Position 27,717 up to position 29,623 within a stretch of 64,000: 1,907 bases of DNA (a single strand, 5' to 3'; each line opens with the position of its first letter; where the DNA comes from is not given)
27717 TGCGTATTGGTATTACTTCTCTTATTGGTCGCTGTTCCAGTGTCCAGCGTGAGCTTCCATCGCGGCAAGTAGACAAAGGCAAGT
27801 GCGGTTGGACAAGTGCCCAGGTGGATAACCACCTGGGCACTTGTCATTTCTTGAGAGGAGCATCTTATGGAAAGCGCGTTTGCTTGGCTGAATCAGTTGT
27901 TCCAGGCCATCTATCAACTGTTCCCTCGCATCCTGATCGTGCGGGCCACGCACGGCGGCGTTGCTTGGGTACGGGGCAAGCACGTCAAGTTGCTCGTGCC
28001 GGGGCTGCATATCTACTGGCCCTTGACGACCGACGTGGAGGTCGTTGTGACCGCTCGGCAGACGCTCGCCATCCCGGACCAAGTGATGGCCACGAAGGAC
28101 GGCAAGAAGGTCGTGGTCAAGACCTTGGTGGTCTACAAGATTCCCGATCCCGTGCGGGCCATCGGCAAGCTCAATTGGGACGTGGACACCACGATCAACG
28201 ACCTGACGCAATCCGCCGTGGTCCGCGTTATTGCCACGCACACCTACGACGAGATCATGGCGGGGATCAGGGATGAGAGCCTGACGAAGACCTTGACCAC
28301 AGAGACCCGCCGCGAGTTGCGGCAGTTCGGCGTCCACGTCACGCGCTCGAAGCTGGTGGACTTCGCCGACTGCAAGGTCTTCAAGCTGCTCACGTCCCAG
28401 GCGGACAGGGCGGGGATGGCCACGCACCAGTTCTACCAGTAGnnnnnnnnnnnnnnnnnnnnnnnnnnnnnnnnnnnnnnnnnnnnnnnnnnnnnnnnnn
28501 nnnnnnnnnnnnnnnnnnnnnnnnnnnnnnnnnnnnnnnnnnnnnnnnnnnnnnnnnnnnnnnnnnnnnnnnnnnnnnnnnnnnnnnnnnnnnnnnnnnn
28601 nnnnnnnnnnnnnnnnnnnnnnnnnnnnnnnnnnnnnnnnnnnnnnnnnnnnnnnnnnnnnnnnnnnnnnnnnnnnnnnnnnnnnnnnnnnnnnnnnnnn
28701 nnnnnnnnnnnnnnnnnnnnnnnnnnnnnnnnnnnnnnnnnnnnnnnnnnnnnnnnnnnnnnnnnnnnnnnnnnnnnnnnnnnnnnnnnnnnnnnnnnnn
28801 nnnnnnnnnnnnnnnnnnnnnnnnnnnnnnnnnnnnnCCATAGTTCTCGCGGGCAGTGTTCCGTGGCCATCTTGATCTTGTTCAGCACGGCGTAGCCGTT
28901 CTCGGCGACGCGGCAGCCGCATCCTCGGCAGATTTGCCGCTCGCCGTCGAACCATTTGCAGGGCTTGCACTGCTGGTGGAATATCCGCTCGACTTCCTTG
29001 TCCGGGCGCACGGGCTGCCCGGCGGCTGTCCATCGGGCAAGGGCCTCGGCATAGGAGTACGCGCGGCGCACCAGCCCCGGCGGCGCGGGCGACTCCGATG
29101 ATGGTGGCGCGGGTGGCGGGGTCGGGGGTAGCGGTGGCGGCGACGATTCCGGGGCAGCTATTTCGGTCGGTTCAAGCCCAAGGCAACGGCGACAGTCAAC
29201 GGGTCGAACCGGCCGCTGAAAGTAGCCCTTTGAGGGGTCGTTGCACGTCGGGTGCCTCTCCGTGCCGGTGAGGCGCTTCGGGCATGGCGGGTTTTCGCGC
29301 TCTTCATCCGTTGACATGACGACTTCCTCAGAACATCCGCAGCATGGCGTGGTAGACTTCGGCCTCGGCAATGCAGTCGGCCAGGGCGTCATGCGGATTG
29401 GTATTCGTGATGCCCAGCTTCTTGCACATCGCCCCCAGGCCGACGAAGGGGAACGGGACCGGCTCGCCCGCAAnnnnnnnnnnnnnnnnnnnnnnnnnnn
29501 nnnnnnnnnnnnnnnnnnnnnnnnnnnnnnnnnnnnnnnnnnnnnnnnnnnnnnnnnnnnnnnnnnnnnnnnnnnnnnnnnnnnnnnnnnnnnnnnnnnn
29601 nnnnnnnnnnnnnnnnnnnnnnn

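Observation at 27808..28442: SPFH/band-7 protein encoded directly after the tail genes, preceded by a perfect 17-bp hairpin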

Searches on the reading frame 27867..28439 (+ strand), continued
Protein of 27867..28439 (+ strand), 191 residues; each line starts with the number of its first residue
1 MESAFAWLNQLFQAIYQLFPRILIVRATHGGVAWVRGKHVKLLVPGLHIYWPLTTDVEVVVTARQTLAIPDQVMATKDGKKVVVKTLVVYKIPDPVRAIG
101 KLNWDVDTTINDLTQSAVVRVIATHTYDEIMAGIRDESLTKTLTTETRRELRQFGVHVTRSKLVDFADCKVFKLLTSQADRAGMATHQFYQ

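Call 33: fold_search(model_id=the predicted structure, library=pdb)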
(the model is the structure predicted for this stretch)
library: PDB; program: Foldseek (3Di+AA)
matches with E <= 10: 333; with E <= 0.001: 66
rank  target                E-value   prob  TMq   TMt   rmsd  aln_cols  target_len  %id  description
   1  9z7u_B                1.3e-09  1.00  0.61  0.45   8.6       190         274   18  Human Stomatin - C8 Symmetry (released 2026-02-25)
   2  9z7u_C                2.0e-09  1.00  0.61  0.45   8.8       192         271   18  Human Stomatin - C8 Symmetry (released 2026-02-25)
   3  9zd2_E                3.3e-09  1.00  0.62  0.61   5.4       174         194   18  C1 local refinement of aquaporin 1 bound to endogenous human stomatin (released 2026-02-25)
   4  9oh9_A                4.5e-09  1.00  0.60  0.47   8.7       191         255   17  Human Stomatin Complex in Native Membrane Vesicles (released 2025-08-13)
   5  9oh9_B                5.6e-09  1.00  0.60  0.46   8.8       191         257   17  Human Stomatin Complex in Native Membrane Vesicles (released 2025-08-13)
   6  7vhq_E                3.5e-08  1.00  0.63  0.47   3.9       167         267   22  Structural insights into the membrane microdomain organization by SPFH family proteins (released 2022-01-19)
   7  9cz2_XA               3.5e-08  1.00  0.61  0.45   7.5       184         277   20  Cryo-EM structure of a nautilus-like HflK/C assembly in complex with FtsH AAA protease (released 2024-11-13)
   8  9o9z_A                4.2e-08  1.00  0.61  0.50   3.2       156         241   15  The human PHB1/2 complex (closed) (released 2025-10-22)
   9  9o9z_a                4.7e-08  1.00  0.61  0.46   3.1       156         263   12  The human PHB1/2 complex (closed) (released 2025-10-22)
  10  8rrh_A                1.4e-07  1.00  0.63  0.46   4.3       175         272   14  The human prohibitin complex (released 2024-12-18)
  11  8rrh_B                1.6e-07  1.00  0.60  0.41   4.8       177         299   14  The human prohibitin complex (released 2024-12-18)
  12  4fvj_E                3.4e-07  1.00  0.51  0.83   1.9       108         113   18  SPFH domain of the mouse stomatin (Crystal form 2) (released 2012-08-15)
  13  7vhq_G                3.5e-07  1.00  0.58  0.39   5.5       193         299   14  Structural insights into the membrane microdomain organization by SPFH family proteins (released 2022-01-19)
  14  9vvg_A                4.0e-07  1.00  0.63  0.43   3.7       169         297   19  Cryo-EM structure of the erlin1/2 complex purified using GDN and CHS (released 2026-03-25)
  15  4fvf_A                4.2e-07  1.00  0.50  0.79   2.2       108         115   18  SPFH domain of mouse stomatin (Crystal form 1) (released 2012-08-15)
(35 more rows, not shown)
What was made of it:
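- On SPFH / Band 7 domain superfamily (Pfam PF01145): Foldseek probability is 1.0 to stomatin, HflK, prohibitin and erlin (call 33).
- Closest known: Stomatin-type SPFH proteins. Same: The protein has an SPFH1+SPFH2 fold (call 33).
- Checked: Foldseek matches stomatin, HflK, prohibitin and erlin with probability 1.0 (call 33).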

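Call 34: fold_search(model_id=the predicted structure, library=viral)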
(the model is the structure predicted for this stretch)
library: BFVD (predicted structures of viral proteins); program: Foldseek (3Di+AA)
matches with E <= 10: 263; with E <= 0.001: 27
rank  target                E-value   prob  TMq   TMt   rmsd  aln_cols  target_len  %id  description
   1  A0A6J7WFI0            8.8e-10  1.00  0.66  0.72   6.0       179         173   19  HflK, HflK protein [uncultured Caudovirales phage]
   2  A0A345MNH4            9.3e-10  1.00  0.63  0.40   8.3       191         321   21  (no name in the UniProt tables at hand)
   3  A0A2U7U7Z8            9.8e-10  1.00  0.60  0.36   7.5       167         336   18  SPFH domain containing protein [Pandoravirus quercus]
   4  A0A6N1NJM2            5.5e-09  1.00  0.65  0.49   7.6       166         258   17  Band 7 domain-containing protein [Tupanvirus soda lake]
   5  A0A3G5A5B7            1.6e-08  1.00  0.60  0.24   5.7       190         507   18  SPFH domain / Band 7 domain containing protein [Harvfovirus sp.]
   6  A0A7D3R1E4            3.1e-08  1.00  0.63  0.33   7.7       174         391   16  Regulator of protease activity HflC [Fadolivirus FV1/VV64]
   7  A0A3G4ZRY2            3.9e-08  1.00  0.62  0.43   3.1       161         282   14  Band 7 domain-containing protein [Terrestrivirus sp.]
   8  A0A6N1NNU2            9.8e-08  1.00  0.67  0.43   3.6       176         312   14  Band 7 domain-containing protein [Tupanvirus deep ocean]
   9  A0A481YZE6            1.2e-07  1.00  0.62  0.43   4.2       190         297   18  Band 7 domain-containing protein [Marseillevirus LCMAC202]
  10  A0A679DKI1            2.3e-07  1.00  0.54  0.25   8.8       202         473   14  (no name in the UniProt tables at hand)
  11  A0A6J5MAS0            3.9e-07  1.00  0.59  0.45   4.4       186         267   13  Band 7 domain containing protein [uncultured Caudovirales phage]
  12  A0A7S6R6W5            4.4e-07  1.00  0.60  0.44   4.5       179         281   13  SPFH-domain membrane protein [Rhizobium phage Pasto]
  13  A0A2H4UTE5            4.7e-07  1.00  0.60  0.36   3.8       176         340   15  Band 7 domain-containing protein [Bodo saltans virus]
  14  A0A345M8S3            7.4e-07  1.00  0.60  0.42   3.3       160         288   17  Band-7-like membrane protein [Streptomyces phage StarPlatinum]
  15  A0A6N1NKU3            1.2e-06  1.00  0.64  0.42   4.1       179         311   11  Band 7 domain-containing protein [Tupanvirus deep ocean]
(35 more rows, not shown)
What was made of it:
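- Closest known: SPFH/Band-7 proteins already annotated in phages and giant viruses. Different: Most are 260-340 aa with longer C-terminal regions (call 34).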

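Call 60: search_protein_representatives(alignment_id=A1)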
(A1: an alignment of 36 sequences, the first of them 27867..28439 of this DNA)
Query: 36 sequences, 191 profile positions. Proteins with E-value up to 0.001 (for the whole library): 3172; up to 1e-10: 908; up to 1e-30: 198. The best 150 are listed.
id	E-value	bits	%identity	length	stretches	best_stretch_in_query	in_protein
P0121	1.1e-73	263.2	-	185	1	3-180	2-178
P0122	2.0e-68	246.1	-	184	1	3-178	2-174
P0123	1.1e-66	240.3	-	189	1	5-178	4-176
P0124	3.4e-63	229.0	-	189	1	42-182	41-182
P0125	1.6e-60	220.3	-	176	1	1-177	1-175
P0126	1.2e-58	214.1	-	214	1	1-173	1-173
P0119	6.8e-58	211.7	-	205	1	60-187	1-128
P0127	3.0e-57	209.6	-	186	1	1-179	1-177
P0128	7.7e-57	208.3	-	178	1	1-176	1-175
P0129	2.9e-56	206.4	-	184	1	3-173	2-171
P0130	1.4e-54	200.9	-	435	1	42-180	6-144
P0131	2.3e-54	200.2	-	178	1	32-153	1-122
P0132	2.4e-54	200.1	-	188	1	1-179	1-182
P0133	2.7e-54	200.0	-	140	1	37-150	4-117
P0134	1.9e-51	190.7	-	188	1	1-172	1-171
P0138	1.9e-50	187.4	-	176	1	1-173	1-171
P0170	2.2e-42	161.1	-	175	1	1-176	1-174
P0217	5.1e-38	146.9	-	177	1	1-177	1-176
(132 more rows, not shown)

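Call 63: find_related_loci(query=P0170, collection=viral_contigs, flank=8000)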
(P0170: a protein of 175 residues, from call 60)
Query P0170 (175 aa) in viral_contigs; peptide patterns used: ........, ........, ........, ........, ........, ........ (x = any residue, [..] = any of these).
35 stretches matched a pattern; 7 encode a relative of the query (tblastn E <= 1e-3); 7 distinct loci.
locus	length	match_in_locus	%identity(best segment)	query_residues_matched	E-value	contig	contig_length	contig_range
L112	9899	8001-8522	39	1-175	8e-42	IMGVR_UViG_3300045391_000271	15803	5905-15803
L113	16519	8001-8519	37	1-172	1e-30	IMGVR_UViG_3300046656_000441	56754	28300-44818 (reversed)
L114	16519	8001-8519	37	1-172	1e-30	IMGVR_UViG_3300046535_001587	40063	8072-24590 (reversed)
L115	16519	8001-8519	29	1-172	5e-22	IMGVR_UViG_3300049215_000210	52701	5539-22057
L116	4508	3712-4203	28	1-166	2e-18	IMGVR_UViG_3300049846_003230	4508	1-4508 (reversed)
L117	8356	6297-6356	67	32-52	2e-4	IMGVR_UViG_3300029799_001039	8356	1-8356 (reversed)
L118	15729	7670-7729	67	32-52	2e-4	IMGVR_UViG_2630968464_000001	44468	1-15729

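Call 64: find_related_loci(query=P0217, collection=viral_contigs, flank=8000)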
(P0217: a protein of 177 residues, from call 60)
Query P0217 (177 aa) in viral_contigs; peptide patterns used: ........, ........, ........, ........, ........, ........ (x = any residue, [..] = any of these).
14 stretches matched a pattern, but none encodes a relative of the query by tblastn (E <= 1e-3).

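Call 65: find_related_loci(query=P0138, collection=viral_contigs, flank=8000)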
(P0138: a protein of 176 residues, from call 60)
Query P0138 (176 aa) in viral_contigs; peptide patterns used: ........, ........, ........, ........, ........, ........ (x = any residue, [..] = any of these).
6 stretches matched a pattern; 1 encode a relative of the query (tblastn E <= 1e-3); 1 distinct loci.
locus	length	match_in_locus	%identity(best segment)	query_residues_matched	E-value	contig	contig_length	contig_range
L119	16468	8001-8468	30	10-165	6e-22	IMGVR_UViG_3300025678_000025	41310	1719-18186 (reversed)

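Call 69: search_protein_families(library=phrogs, proteins=[L113:2084-4720:+, L113:6141-7271:+, L113:8549-9604:-, L113:11021-11617:-, L113:11922-14303:-, L119:4012-5289:+, L119:5923-6594:+, L119:6597-7427:+, L119:8509-13056:+, L115:6369-7724:+], max_evalue=0.0001)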
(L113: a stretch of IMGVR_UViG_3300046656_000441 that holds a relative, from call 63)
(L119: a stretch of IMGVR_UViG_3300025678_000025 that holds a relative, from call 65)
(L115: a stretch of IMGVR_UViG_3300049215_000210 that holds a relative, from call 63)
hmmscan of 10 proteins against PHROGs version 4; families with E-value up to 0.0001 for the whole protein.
L113:2084-4720:+ (879 aa): 7 families
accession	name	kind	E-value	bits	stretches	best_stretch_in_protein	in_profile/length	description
phrog_17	-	DNA, RNA and nucleotide metabolism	1.4e-85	289.3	1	77-878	549-1235/1445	DNA polymerase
phrog_2573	-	DNA, RNA and nucleotide metabolism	1.1e-16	62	1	622-878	5-279/336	DNA polymerase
phrog_5995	-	DNA, RNA and nucleotide metabolism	5.2e-11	43.5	1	722-878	18-180/236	DNA polymerase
phrog_12241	-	DNA, RNA and nucleotide metabolism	8.1e-11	42.5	1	500-621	386-498/502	DNA polymerase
phrog_15971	-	DNA, RNA and nucleotide metabolism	1e-10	42.4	1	500-875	43-374/376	DNA polymerase I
phrog_10285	-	DNA, RNA and nucleotide metabolism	1.5e-06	28.5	1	605-691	28-106/321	DNA polymerase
phrog_23226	-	DNA, RNA and nucleotide metabolism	4.2e-06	26.5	1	517-656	224-363/611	DNA polymerase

L113:6141-7271:+ (377 aa): 2 families
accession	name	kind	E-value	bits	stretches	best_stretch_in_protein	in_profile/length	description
phrog_284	-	DNA, RNA and nucleotide metabolism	3.3e-41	142.5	1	55-375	76-392/398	exonuclease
phrog_704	-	DNA, RNA and nucleotide metabolism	2.2e-06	28.1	1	82-292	101-302/390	DNA repair exonuclease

L113:8549-9604:- (352 aa): 0 families

L113:11021-11617:- (199 aa): 2 families
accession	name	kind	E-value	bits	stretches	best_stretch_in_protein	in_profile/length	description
phrog_9683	-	other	2.4e-10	41.3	1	6-173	16-187/233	protease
phrog_11383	-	unknown function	5.5e-08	33.6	1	43-188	182-345/462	-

L113:11922-14303:- (794 aa): 1 family
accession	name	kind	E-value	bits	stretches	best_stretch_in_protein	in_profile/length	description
phrog_3170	-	unknown function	9.1e-20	72.1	1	384-567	116-270/433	-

L119:4012-5289:+ (426 aa): 3 families
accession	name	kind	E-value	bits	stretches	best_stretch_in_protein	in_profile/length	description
phrog_22398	-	unknown function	6e-20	72.4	1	48-406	45-413/433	-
phrog_284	-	DNA, RNA and nucleotide metabolism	8.6e-19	68.7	1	136-425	100-394/398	exonuclease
phrog_704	-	DNA, RNA and nucleotide metabolism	2.2e-09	37.9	1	17-325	18-298/390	DNA repair exonuclease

L119:5923-6594:+ (224 aa): 1 family
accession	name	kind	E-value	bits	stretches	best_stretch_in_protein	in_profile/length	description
phrog_9863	-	head and packaging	8.5e-19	69.1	1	3-220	3-231/236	virion structural protein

L119:6597-7427:+ (277 aa): 0 families

L119:8509-13056:+ (1516 aa): 1 family
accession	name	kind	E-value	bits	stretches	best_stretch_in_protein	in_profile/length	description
phrog_18548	-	unknown function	9.9e-06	26.4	1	1282-1345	4-68/241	-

L115:6369-7724:+ (452 aa): 0 families
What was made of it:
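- Distant family members lie beside DNA polymerase and exonuclease genes (call 69). Other family members lie in replication-module boundaries (call 69).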

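Call 73: search_solved_structures(query=A4, max_evalue=0.001, show_alignments=2)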
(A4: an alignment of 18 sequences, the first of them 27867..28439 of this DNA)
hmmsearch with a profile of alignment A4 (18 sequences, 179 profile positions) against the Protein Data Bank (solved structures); distinct sequences matched with E-value up to 0.001: 29.
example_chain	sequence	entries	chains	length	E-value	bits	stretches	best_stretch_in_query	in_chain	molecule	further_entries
9zd2_F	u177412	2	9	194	1.3e-16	64.1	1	5-164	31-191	Stomatin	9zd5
9wmj_A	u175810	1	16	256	1.4e-16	64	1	5-165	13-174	Stomatin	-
9wkz_A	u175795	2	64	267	1.5e-16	63.8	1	5-165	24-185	Stomatin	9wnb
9z7u_F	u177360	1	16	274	1.7e-16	63.7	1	5-165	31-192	Stomatin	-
9oh9_A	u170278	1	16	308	2.1e-16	63.4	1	5-165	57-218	Stomatin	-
8z5g_A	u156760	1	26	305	1.7e-15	60.5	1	35-167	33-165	Protein QmcA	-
3bk6_A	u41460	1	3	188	2.7e-13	53.3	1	56-165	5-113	PH stomatin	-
8gn9_A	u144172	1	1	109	2.9e-13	53.2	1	63-164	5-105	Stomatin homolog PH1511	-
7wh3_A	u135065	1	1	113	6.2e-12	48.8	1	66-164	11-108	Stomatin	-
7vhq_E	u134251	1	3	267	8.5e-12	48.4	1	23-159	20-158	Protein HflK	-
7vhp_E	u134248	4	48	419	2.4e-11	46.9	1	23-159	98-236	Protein HflK | Modulator of FtsH protease HflK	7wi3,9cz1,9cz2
9paw_XA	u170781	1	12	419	2.4e-11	46.9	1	23-159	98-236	Protein HflK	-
4fvf_A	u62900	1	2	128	2.8e-11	46.7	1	57-165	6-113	Stomatin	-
4fvj_A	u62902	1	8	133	3.5e-11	46.4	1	60-165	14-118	Stomatin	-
4fvg_A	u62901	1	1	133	4.2e-11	46.1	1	62-165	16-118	Stomatin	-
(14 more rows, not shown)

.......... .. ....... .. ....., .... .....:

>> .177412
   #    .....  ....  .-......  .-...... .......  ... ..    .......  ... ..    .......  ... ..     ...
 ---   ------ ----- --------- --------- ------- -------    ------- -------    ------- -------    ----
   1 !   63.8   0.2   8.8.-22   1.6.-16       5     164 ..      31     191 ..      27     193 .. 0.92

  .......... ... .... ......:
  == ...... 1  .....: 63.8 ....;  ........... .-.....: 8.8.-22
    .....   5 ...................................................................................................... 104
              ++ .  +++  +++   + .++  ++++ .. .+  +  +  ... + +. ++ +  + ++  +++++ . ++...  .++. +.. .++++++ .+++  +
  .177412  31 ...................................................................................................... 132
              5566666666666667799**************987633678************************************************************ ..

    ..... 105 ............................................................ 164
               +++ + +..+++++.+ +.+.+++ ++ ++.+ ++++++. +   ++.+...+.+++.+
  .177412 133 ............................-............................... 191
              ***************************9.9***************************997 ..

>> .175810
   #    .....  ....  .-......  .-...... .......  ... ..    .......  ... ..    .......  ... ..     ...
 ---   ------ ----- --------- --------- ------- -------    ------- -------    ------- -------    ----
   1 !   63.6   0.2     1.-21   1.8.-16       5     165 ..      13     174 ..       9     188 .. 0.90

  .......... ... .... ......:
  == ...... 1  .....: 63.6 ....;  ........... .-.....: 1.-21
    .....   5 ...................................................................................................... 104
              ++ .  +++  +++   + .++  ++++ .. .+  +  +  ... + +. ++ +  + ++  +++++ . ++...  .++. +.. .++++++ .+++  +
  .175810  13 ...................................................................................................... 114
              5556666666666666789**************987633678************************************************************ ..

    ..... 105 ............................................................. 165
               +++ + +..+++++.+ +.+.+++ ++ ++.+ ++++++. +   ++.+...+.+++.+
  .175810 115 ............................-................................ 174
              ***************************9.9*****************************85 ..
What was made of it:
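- On Canonical cage-forming SPFH proteins (stomatin, HflK/C, prohibitin, flotillin, QmcA): Profile alignments stop at the SPFH2 end (call 73).
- Closest known: Stomatin-type SPFH proteins. Same: This is the best profile match (stomatin E 1.3e-16, QmcA 1.7e-15; call 73). Its N-terminal hydrophobic/amphipathic helix aligns with the second arm of the stomatin intramembrane hairpin, directly before the conserved beta-strand motif (call 73).
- The family profile aligns positions 5-165 to stomatin residues 31-191, that is from the hairpin arm to the end of SPFH2, and stops where the coiled coil begins (call 73).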

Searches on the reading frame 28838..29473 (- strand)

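Call 3: search_protein_families(library=pfam, proteins=[window:28838-29473:-], max_evalue=0.1)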
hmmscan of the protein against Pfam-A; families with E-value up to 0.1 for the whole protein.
window:28838-29473:- (212 aa): 1 family
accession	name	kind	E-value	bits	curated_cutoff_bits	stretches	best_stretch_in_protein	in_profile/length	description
PF17120.11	zf-RING_16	-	0.044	13.9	27.4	1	162-191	25-54/57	RING/Ubox like zinc-binding domain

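Call 20: search_protein_families(library=padloc, proteins=[window:28838-29473:-], max_evalue=0.01)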
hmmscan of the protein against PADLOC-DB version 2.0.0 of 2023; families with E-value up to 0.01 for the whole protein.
window:28838-29473:- (212 aa): 0 families

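Call 21: search_protein_families(library=ncbifam, proteins=[window:28838-29473:-], max_evalue=0.01)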
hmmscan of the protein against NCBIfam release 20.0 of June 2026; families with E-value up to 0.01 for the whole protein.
window:28838-29473:- (212 aa): 0 families
